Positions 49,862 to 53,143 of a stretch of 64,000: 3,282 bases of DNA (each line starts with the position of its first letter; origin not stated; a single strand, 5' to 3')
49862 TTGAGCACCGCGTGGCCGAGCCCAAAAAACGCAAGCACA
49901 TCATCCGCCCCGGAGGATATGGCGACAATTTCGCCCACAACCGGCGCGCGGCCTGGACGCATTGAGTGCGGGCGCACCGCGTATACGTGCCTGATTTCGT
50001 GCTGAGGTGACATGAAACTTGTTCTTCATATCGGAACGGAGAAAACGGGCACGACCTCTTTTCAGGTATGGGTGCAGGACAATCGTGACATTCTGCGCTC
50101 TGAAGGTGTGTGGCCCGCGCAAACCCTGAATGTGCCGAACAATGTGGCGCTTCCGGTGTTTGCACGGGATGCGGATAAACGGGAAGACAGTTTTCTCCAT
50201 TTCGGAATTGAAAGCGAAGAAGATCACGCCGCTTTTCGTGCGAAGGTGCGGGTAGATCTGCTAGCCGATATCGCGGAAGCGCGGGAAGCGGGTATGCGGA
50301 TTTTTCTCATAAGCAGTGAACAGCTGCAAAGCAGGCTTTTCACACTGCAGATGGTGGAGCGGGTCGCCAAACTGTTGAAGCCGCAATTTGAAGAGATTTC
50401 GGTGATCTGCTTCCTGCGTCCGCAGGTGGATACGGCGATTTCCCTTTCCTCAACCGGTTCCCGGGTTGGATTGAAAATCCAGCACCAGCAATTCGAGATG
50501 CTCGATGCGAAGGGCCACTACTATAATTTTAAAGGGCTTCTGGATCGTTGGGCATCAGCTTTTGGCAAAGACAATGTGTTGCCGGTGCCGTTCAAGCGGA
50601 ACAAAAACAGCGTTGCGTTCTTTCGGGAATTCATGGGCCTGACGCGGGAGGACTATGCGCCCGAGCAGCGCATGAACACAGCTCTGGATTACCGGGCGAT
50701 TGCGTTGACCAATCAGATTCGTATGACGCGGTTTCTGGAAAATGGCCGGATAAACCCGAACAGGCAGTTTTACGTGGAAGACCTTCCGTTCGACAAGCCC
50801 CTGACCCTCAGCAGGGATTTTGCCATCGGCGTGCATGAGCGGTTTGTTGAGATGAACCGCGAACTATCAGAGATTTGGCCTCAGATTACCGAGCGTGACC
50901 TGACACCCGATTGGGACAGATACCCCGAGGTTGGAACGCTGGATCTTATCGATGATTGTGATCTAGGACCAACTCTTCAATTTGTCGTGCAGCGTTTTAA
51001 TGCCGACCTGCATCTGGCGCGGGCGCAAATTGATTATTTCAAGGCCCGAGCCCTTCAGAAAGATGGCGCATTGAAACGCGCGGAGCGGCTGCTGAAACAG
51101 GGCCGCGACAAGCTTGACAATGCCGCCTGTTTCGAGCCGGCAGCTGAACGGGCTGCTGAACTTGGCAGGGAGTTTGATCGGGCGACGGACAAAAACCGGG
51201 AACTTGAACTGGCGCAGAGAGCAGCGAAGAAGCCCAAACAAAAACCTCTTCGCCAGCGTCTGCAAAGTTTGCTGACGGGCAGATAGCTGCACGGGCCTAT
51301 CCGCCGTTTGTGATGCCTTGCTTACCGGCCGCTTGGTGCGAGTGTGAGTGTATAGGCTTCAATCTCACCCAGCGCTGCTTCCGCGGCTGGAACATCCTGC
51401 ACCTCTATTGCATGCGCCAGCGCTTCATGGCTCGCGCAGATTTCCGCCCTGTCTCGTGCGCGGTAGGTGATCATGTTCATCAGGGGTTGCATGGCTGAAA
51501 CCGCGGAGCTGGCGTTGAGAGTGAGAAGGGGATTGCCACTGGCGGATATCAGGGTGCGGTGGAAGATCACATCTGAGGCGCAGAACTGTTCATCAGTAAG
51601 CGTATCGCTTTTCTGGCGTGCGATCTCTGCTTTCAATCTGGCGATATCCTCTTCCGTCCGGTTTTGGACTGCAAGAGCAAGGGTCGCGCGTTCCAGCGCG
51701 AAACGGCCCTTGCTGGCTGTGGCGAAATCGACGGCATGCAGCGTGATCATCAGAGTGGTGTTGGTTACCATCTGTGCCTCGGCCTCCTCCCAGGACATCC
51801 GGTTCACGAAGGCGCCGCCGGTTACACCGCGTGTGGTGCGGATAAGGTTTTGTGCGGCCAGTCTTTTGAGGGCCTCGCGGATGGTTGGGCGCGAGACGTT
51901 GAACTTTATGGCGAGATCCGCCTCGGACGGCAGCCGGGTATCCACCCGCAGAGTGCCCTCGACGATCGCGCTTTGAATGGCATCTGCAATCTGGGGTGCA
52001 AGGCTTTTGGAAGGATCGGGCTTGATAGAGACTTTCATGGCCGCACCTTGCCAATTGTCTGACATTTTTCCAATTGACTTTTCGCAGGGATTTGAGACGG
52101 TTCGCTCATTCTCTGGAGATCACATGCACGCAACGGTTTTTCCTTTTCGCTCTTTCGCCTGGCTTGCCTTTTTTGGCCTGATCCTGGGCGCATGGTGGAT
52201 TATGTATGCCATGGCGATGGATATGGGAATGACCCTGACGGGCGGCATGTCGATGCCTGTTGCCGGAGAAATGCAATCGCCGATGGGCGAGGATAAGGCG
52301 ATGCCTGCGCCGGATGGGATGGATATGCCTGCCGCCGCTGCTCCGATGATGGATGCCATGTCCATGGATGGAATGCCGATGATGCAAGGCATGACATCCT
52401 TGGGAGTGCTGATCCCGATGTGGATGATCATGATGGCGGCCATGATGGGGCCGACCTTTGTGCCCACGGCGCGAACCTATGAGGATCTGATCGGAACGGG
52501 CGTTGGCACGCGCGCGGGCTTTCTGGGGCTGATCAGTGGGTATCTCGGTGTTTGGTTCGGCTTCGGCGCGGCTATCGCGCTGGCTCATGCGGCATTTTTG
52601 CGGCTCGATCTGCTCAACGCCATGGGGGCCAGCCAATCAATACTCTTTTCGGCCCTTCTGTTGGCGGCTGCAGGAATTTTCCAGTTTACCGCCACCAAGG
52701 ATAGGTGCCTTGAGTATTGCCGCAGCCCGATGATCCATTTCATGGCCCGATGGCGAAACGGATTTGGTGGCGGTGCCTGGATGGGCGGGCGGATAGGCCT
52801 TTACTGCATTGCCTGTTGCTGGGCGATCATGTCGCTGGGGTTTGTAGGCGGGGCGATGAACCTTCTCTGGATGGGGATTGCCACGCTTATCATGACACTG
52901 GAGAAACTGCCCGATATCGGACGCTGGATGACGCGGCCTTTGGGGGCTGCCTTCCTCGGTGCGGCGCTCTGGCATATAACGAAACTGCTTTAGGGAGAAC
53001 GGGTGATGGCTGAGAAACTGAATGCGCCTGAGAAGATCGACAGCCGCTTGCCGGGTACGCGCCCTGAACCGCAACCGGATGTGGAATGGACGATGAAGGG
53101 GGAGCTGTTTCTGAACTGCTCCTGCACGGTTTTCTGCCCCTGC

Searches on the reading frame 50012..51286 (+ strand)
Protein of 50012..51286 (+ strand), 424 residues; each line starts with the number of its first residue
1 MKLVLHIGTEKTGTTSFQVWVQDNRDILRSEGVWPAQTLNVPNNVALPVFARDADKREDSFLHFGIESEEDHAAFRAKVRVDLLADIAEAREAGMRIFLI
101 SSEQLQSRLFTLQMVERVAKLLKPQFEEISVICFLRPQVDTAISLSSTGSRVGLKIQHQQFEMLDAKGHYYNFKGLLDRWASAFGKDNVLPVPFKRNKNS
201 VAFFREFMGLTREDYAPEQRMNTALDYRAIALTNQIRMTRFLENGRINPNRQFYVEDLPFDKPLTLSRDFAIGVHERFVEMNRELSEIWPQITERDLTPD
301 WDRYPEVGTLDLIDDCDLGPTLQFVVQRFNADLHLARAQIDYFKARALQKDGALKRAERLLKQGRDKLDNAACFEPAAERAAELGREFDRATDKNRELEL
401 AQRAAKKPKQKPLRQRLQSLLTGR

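Call 84: search_protein_families(library=pfam, proteins=[window:50012-51286:+], max_evalue=0.00001)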
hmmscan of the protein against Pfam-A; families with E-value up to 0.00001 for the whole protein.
window:50012-51286:+ (424 aa): 1 family
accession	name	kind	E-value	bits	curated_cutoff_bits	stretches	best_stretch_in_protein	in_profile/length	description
PF11953.13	DUF3470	-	5.5e-06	26.7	23.2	0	277-296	2-21/42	Domain of unknown function (DUF3470)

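Call 89: search_protein_families(library=pfam, proteins=[window:50012-51286:+], max_evalue=0.1)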
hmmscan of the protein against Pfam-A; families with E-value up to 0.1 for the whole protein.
window:50012-51286:+ (424 aa): 1 family
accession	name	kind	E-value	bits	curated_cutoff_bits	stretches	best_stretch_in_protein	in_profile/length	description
PF11953.13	DUF3470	-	5.5e-06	26.7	23.2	1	277-296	2-21/42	Domain of unknown function (DUF3470)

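Call 90: search_solved_structures(query=window:50012-51283:+, max_evalue=1, show_alignments=1)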
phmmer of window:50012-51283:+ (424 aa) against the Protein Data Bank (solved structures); distinct sequences matched with E-value up to 1: 24.
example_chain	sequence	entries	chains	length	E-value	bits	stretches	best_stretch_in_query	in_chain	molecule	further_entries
1ff2_A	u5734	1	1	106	0.016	17.5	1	275-304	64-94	FERREDOXIN I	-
1g3o_A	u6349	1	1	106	0.016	17.5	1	275-304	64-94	7FE FERREDOXIN I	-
1gao_A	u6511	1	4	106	0.016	17.5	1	275-304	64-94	FERREDOXIN I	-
1b0v_A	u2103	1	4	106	0.016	17.5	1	275-304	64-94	PROTEIN (FERREDOXIN)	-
1g6b_A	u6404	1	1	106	0.016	17.5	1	275-304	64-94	7FE FERREDOXIN I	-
1frx_A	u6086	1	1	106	0.016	17.5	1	275-304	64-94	FERREDOXIN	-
1d3w_A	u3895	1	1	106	0.016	17.5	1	275-304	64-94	FERREDOXIN 1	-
1fd2_A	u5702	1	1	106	0.016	17.5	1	275-304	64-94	FERREDOXIN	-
2fd2_A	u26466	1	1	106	0.016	17.5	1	275-304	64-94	FERREDOXIN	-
1frk_A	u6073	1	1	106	0.016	17.5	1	275-304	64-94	FERREDOXIN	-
1axq_A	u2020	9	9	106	0.016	17.5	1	275-304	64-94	FERREDOXIN | FERREDOXIN I | 7-FE FERREDOXIN I (FD1)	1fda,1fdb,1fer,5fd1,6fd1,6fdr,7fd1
1f5b_A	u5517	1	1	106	0.016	17.5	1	275-304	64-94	FERREDOXIN 1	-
1frh_A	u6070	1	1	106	0.016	17.5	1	275-304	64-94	FERREDOXIN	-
1fri_A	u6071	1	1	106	0.016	17.5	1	275-304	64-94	FERREDOXIN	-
1fdd_A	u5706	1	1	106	0.016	17.5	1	275-304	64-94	FERREDOXIN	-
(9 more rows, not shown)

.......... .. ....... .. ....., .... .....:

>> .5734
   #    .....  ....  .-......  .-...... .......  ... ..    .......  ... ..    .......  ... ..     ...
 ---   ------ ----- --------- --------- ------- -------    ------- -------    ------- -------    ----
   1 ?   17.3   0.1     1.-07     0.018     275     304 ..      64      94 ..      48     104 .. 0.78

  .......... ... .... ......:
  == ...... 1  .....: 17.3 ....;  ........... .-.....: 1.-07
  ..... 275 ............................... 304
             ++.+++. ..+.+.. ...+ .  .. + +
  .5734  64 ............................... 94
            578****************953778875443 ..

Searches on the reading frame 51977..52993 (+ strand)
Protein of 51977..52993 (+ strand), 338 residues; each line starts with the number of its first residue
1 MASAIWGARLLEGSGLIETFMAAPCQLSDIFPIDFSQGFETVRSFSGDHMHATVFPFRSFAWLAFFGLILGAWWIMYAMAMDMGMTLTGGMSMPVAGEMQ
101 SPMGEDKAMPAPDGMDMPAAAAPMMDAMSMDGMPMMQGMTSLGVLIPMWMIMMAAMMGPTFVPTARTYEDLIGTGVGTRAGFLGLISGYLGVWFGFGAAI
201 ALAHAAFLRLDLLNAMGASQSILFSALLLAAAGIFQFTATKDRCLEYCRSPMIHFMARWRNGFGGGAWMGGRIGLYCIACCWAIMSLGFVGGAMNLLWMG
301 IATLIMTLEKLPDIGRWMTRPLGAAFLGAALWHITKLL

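Call 84: search_protein_families(library=pfam, proteins=[window:51977-52993:+], max_evalue=0.00001)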
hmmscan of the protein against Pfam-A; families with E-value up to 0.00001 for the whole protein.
window:51977-52993:+ (338 aa): 1 family
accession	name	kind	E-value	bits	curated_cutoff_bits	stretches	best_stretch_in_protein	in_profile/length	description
PF09948.15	PpoB2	-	1.5e-55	188.5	28.7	1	148-332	3-187/188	Copper chaperone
